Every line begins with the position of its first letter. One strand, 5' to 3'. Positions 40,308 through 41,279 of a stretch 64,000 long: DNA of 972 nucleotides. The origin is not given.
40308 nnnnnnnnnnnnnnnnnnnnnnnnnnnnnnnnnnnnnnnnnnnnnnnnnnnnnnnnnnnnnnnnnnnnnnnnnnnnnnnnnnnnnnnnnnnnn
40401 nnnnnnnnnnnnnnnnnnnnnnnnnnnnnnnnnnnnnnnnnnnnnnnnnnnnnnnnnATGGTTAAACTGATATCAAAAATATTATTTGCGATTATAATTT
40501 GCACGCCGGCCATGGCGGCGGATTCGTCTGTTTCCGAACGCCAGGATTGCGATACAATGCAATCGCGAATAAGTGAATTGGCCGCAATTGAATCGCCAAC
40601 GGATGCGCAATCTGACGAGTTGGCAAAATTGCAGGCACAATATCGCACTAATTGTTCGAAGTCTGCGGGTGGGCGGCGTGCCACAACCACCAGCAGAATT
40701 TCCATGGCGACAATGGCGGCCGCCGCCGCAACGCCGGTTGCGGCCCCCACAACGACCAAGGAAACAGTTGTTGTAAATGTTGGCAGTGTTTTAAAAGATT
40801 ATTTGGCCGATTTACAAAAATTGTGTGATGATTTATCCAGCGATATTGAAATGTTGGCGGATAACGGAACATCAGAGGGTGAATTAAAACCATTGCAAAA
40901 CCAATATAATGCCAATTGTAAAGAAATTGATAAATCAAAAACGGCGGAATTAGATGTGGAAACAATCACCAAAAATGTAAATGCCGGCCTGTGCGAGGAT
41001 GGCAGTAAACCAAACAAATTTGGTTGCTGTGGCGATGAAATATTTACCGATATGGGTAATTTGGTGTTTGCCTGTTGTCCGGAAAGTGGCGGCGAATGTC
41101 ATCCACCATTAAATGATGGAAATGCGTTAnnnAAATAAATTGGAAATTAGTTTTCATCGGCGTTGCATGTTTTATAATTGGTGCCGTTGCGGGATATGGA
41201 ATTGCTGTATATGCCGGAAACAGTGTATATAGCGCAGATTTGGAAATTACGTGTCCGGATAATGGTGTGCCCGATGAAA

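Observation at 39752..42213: Tandemly duplicated two-gene module encoding paralogous membrane/secreted proteins with a shared GC-x(4,5)-F-TDM(G/A) cysteine motif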

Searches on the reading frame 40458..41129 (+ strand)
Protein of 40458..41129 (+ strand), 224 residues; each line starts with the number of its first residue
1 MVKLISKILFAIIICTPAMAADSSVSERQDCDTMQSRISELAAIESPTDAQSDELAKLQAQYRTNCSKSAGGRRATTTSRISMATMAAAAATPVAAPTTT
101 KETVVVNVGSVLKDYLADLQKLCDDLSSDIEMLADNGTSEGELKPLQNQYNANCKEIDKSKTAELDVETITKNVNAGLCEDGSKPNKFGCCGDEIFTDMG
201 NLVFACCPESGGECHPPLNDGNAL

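Call 7: search_protein_families(library=pfam, proteins=[window:40458-41129:+], max_evalue=1)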
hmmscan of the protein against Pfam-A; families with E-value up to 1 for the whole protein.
window:40458-41129:+ (224 aa): 2 families
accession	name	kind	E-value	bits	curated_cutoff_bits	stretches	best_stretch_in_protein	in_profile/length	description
PF13326.11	PSII_Pbs27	-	0.01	16.5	25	1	77-152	14-81/140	Photosystem II Pbs27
PF02171.23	Piwi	-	0.018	14.7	28.9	1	98-176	118-200/302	Piwi domain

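Call 8: search_protein_families(library=ncbifam, proteins=[window:40458-41129:+], max_evalue=1)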
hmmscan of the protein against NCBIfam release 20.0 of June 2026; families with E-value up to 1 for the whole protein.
window:40458-41129:+ (224 aa): 1 family
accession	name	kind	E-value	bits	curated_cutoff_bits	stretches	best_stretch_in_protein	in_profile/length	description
NF033454.1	BREX_5_MTaseX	exception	0.042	11.4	900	1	92-160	119-182/1404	BREX-5 system adenine-specific DNA-methyltransferase PglX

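Call 21: find_homologous_proteins(query=window:40458-41129:+, max_evalue=0.001)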
Query window:40458-41129:+ (224 aa): 78 proteins with E <= 0.001 among 637 candidates.
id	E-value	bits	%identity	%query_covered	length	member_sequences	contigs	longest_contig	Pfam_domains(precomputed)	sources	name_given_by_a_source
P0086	3.2e-141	486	100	100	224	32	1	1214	-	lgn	-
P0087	1.6e-81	291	100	58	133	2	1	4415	-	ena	-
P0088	3.3e-81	290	59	100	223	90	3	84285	-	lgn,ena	-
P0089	3.6e-78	280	59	100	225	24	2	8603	-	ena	-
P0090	3.2e-77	277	56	100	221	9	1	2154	-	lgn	-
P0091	5.5e-77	276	58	96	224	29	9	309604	-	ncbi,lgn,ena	-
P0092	1.8e-76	274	59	97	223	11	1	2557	-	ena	-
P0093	9.9e-76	272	99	61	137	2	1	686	-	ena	-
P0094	5.1e-75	270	55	100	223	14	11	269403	-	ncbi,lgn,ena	-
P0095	5.1e-74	266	57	100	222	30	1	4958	-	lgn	-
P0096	1.5e-73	265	55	99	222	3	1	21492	-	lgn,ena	-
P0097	9.5e-73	262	55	99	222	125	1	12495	-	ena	-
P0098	4.9e-70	253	54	100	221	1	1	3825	-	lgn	-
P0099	6.6e-70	253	58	100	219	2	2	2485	-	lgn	-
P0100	1.5e-68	248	55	100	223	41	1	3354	-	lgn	-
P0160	2.4e-26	111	35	85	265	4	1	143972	-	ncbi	-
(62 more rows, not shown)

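Call 37: predict_structure(alignment_id=A5)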
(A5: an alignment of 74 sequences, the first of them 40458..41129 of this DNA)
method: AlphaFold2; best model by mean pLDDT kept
length: 224 residues; sequences in the alignment: 74
mean_pLDDT: 66.8   pTM: 0.31
mean pLDDT of the five models: 66.8, 66.6, 66.4, 64.5, 63.6
residues with pLDDT >= 90: 38; 70-90: 88; 50-70: 35; < 50: 63
segments of 3 or more residues with pLDDT < 50: 1-8, 10-27, 71-103, 221-224
pLDDT, mean of each block of 10 residues (from residue 1): 43 39 44 80 76 81 69 36 37 35 60 90 96 95 94 80 62 76 72 71 74 68 42
secondary structure, 60 per line:
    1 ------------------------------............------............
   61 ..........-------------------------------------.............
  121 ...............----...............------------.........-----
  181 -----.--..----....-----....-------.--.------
elements in order: H31-42 H49-70 H108-135 H140-154 H167-175 E195-198 E204-207

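Call 43: find_encoding_contigs(protein=P0160, flank=8000, max_places=2)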
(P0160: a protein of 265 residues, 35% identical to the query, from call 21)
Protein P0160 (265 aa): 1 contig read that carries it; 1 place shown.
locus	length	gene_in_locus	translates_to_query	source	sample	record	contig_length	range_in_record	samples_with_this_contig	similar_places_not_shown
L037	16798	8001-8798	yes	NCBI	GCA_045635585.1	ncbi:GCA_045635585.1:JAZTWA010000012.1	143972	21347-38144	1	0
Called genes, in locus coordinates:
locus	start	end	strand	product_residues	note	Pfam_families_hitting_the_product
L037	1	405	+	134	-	PF02367:TsaE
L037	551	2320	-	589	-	PF06723:MreB_Mbl (faint), PF11104:PilM_2 (weak), PF14450:FtsA (weak), PF00834:Ribul_P_3_epim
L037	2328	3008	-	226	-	PF03799:FtsQ_DivIB_C (weak)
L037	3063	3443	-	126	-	-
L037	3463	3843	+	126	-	-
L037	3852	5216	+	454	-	-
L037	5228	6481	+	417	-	PF12704:MacB_PCD, PF02687:FtsX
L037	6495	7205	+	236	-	PF00005:ABC_tran, PF02463:SMC_N (faint), PF13304:AAA_21 (faint)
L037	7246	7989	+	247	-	-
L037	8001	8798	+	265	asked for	-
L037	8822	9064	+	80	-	-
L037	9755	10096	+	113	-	-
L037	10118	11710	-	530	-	PF04348:LppC, PF13458:Peripla_BP_6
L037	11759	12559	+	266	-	PF00590:TP_methylase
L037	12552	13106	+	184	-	PF03193:RsgA_GTPase (faint), PF01926:MMR_HSR1, PF02421:FeoB_N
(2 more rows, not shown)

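Call 45: search_protein_representatives(alignment_id=A6)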
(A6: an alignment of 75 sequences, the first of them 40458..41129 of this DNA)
Query: 75 sequences, 224 profile positions. Proteins with E-value up to 0.001 (for the whole library): 282; up to 1e-10: 168; up to 1e-30: 74. The best 150 are listed.
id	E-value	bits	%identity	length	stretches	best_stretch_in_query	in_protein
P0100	5.7e-81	288.2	-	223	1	1-223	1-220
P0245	4.1e-69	249.4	-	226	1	1-223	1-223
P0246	1.2e-67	244.7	-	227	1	1-223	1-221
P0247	9.0e-67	241.8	-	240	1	6-221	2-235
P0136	1.1e-65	238.3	-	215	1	5-222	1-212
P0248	2.0e-65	237.4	-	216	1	1-223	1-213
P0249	1.8e-63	231.0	-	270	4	165-222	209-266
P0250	1.2e-60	221.8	-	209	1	7-221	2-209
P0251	2.0e-60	221.1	-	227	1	1-222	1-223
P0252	3.6e-59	216.9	-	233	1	6-223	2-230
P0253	7.7e-59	215.9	-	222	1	7-221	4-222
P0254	3.5e-58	213.7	-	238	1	1-220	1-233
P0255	2.4e-57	211.0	-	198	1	7-221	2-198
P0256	5.1e-56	206.6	-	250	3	155-221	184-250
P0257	4.9e-54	200.1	-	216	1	1-218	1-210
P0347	2.0e-16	77.2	-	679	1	97-221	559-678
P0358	4.3e-15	72.8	-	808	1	146-220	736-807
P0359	5.1e-15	72.5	-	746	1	141-220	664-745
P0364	2.7e-14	70.2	-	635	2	113-221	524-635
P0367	5.8e-14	69.1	-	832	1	99-221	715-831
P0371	1.0e-13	68.3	-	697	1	164-221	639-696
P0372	1.1e-13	68.1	-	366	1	182-221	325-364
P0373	1.2e-13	68.0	-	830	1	117-221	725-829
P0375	1.6e-13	67.7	-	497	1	107-221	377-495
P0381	5.6e-13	65.9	-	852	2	165-221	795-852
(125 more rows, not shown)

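Call 47: search_protein_families(library=pfam, proteins=[P0347, P0358, P0359, P0364, P0367, P0371, P0373, P0381, P0372, P0375], max_evalue=0.01)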
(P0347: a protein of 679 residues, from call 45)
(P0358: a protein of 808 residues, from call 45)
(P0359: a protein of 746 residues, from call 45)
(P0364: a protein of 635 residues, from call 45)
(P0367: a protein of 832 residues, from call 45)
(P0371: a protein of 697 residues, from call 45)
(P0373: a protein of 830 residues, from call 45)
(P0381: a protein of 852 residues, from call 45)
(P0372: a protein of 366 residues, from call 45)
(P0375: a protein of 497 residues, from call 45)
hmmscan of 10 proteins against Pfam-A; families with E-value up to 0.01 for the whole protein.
P0347 (679 aa): 0 families

P0358 (808 aa): 1 family
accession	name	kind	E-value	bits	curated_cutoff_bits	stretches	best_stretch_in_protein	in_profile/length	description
PF05887.16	Trypan_PARP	-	0.0052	17.2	100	1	595-660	47-113/134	Procyclic acidic repetitive protein (PARP)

P0359 (746 aa): 0 families

P0364 (635 aa): 1 family
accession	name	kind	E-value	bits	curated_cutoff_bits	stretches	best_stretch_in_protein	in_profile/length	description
PF24915.1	Spectrin_SESTD1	-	0.0067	17.3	27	0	157-233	28-105/110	SESTD1-like, spectrin repeat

P0367 (832 aa): 1 family
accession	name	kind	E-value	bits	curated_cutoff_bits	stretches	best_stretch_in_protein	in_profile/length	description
PF03743.19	TrbI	-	5e-16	59.5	35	1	407-614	8-182/188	Bacterial conjugation TrbI-like protein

P0371 (697 aa): 1 family
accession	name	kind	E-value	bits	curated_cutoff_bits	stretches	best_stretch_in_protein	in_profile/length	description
PF13166.12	AAA_13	-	0.0098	15.1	36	0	122-216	352-445/713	AAA domain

P0373 (830 aa): 1 family
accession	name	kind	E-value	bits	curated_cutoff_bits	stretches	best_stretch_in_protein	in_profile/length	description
PF03743.19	TrbI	-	1.7e-15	57.8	35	1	422-621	3-182/188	Bacterial conjugation TrbI-like protein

P0381 (852 aa): 0 families

P0372 (366 aa): 1 family
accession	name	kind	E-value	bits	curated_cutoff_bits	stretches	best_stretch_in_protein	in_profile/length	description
PF03743.19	TrbI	-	4.1e-06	27.2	35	1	16-150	62-182/188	Bacterial conjugation TrbI-like protein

P0375 (497 aa): 1 family
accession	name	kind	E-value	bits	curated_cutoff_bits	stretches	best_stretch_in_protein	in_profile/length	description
PF03743.19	TrbI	-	3.4e-14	53.6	35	1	72-279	8-182/188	Bacterial conjugation TrbI-like protein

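Call 52: search_solved_structures(query=A6, max_evalue=10)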
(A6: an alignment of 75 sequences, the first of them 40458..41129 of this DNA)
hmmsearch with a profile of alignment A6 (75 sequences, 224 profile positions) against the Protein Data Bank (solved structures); distinct sequences matched with E-value up to 10: 13.
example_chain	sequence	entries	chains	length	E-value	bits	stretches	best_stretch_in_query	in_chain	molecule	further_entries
6gw3_D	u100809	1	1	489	0.02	18.2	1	54-145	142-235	3,5,7-trioxododecanoyl-CoA synthase,3,5,7-trioxododecanoyl-CoA synthase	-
4b94_A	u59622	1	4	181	0.087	16.1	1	34-152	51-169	DUAL SPECIFICITY PROTEIN KINASE TTK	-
6pfp_A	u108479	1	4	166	0.3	14.4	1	102-162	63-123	Myosin-7 fused to GP7 and EB1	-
5ydk_A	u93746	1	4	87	0.45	13.8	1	60-135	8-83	E3 ubiquitin-protein ligase RNF168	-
4h7x_A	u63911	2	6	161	0.56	13.5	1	34-131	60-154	Dual specificity protein kinase TTK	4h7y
6egc_A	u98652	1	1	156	0.67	13.2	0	113-166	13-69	SC_2L4HC2_23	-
6dxa_A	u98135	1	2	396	0.7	13.2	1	54-82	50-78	Chalcone synthase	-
10lk_L2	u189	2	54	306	1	12.6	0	1-67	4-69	Flagellar Coiling Protein A (FcpA) | Flagellar Coiling Protein FcpA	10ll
5xis_A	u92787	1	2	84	1.5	12.1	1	60-132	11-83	E3 ubiquitin-protein ligase RNF168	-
9yaq_O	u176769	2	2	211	2.5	11.3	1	76-176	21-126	Troponin I, cardiac muscle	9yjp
5xit_E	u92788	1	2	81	3.3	11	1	60-132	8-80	E3 ubiquitin-protein ligase RNF168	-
3u0c_A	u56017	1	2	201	4.4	10.6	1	93-171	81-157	Invasin ipaB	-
7tdr_A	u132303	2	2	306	7.2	9.9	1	118-163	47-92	34k2 salivary protein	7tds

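Call 61: fold_search(model_id=the predicted structure, library=pdb)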
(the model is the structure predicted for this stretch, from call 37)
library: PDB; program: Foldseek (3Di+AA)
matches with E <= 10: 41; with E <= 0.001: 0
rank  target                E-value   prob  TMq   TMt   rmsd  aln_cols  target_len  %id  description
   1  6nz1_A                3.3e-01  0.90  0.22  0.51  10.9       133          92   10  Crystal structure of computationally designed protein XXA_GVDQ (released 2020-04-22)
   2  6nz1_B                6.9e-01  0.77  0.22  0.49  12.3       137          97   10  Crystal structure of computationally designed protein XXA_GVDQ (released 2020-04-22)
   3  6nz1_D                7.3e-01  0.77  0.22  0.50  10.7       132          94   10  Crystal structure of computationally designed protein XXA_GVDQ (released 2020-04-22)
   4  6nz1_F                8.3e-01  0.60  0.19  0.43  13.0       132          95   11  Crystal structure of computationally designed protein XXA_GVDQ (released 2020-04-22)
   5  6o0c_MODEL_1_A        1.2e+00  0.66  0.22  0.48  10.7       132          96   10  NMR ensemble of computationally designed protein XAA_GVDQ mutant M4L (released 2020-04-22)
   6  6nyi_C                1.7e+00  0.51  0.22  0.49  10.9       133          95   10  Crystal structure of computationally designed protein XXA (released 2020-04-22)
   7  8ih5_F                2.2e+00  0.18  0.20  0.07  16.8       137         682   12  The cryo-EM structure of OsCyc1 that complexed with GGPP (released 2023-12-06)
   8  6o35_B                2.8e+00  0.33  0.19  0.40   6.1        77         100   25  Crystal structure of a de novo designed octameric helical-bundle protein (released 2020-03-18)
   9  5ikf_A                3.2e+00  0.23  0.14  0.20   7.3        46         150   13  Crystal structure of the C-terminal domain of the Mit1 nucleosome remodeler in complex with Clr1 (released 2016-04-20)
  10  4jeh_B                3.4e+00  0.21  0.17  0.17   9.2       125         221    9  Crystal Structure of Munc18a and Syntaxin1 lacking N-peptide complex (released 2013-07-17)
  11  1ez3_A                3.4e+00  0.16  0.20  0.34  13.4       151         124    8  CRYSTAL STRUCTURE OF THE NEURONAL T-SNARE SYNTAXIN-1A (released 2000-06-07)
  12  1ez3_B                3.8e+00  0.12  0.16  0.28  13.2       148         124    9  CRYSTAL STRUCTURE OF THE NEURONAL T-SNARE SYNTAXIN-1A (released 2000-06-07)
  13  8ih5_B                4.1e+00  0.11  0.18  0.06  17.5       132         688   14  The cryo-EM structure of OsCyc1 that complexed with GGPP (released 2023-12-06)
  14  6o35_D                4.3e+00  0.33  0.21  0.45   5.8        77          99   23  Crystal structure of a de novo designed octameric helical-bundle protein (released 2020-03-18)
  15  4jeu_B                4.3e+00  0.12  0.17  0.17  13.0       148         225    9  Crystal Structure of Munc18a and Syntaxin1 with native N-terminus complex (released 2013-07-17)
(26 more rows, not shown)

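Call 62: find_encoding_contigs(protein=P0367, flank=10000, max_places=2)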
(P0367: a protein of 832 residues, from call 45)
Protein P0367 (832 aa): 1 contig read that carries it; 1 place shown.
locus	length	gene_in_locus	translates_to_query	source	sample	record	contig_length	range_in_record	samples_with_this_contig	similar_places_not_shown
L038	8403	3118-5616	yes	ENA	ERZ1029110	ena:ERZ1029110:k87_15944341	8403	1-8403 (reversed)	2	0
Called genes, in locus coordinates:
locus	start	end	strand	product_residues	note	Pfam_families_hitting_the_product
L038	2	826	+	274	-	?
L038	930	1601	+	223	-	PF04335:VirB8 (weak)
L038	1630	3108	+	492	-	PF03524:CagX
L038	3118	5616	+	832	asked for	PF03743:TrbI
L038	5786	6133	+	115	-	-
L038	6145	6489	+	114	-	-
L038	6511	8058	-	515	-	PF14849:YidC_periplas, PF02096:60KD_IMP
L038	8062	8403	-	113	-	?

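Call 63: find_encoding_contigs(protein=P0358, flank=10000, max_places=2)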
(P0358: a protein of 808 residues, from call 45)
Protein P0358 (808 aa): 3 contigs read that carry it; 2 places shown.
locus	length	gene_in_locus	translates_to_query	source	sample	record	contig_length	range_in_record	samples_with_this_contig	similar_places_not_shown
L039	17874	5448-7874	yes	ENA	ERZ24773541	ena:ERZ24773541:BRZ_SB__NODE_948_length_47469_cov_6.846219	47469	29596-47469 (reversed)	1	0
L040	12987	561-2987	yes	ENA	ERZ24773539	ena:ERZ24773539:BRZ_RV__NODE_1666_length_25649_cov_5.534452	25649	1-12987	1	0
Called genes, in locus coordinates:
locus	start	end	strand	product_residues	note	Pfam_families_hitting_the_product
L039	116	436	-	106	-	-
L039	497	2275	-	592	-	-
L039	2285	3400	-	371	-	-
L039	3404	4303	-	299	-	-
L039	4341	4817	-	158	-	PF01478:Peptidase_A24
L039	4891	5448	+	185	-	PF07750:GcrA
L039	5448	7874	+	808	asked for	-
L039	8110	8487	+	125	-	PF01648:ACPS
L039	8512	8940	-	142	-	-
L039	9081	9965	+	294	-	PF01544:CorA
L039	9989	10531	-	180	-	PF00406:ADK, PF02224:Cytidylate_kin (faint), PF13207:AAA_17, PF13238:AAA_18, PF13671:AAA_33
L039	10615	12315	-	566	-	PF00575:S1, PF00575:S1, PF23459:S1_RRP5 (weak), PF00575:S1, PF23459:S1_RRP5 (weak), PF00575:S1, PF21710:Spt6_S1, PF23459:S1_RRP5, +3 more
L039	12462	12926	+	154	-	-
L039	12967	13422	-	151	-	PF05433:Rick_17kDa_Anti (weak)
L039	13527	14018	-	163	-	-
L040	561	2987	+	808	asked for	-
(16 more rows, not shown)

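Call 88: search_protein_families(library=phrogs, proteins=[window:40458-41129:+], max_evalue=0.1)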
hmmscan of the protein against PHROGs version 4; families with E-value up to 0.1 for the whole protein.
window:40458-41129:+ (224 aa): 1 family
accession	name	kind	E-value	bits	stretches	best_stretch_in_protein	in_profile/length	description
phrog_34543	-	head and packaging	0.022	15.5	1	75-138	68-134/227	virion structural protein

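Call 89: find_related_loci(query=A6, collection=viral_contigs, flank=6000)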
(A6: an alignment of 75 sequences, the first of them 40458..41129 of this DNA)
Query A6 (224 aa) in viral_contigs; peptide patterns used: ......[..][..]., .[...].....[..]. (x = any residue, [..] = any of these).
13 stretches matched a pattern, but none encodes a relative of the query by tblastn (E <= 1e-3).
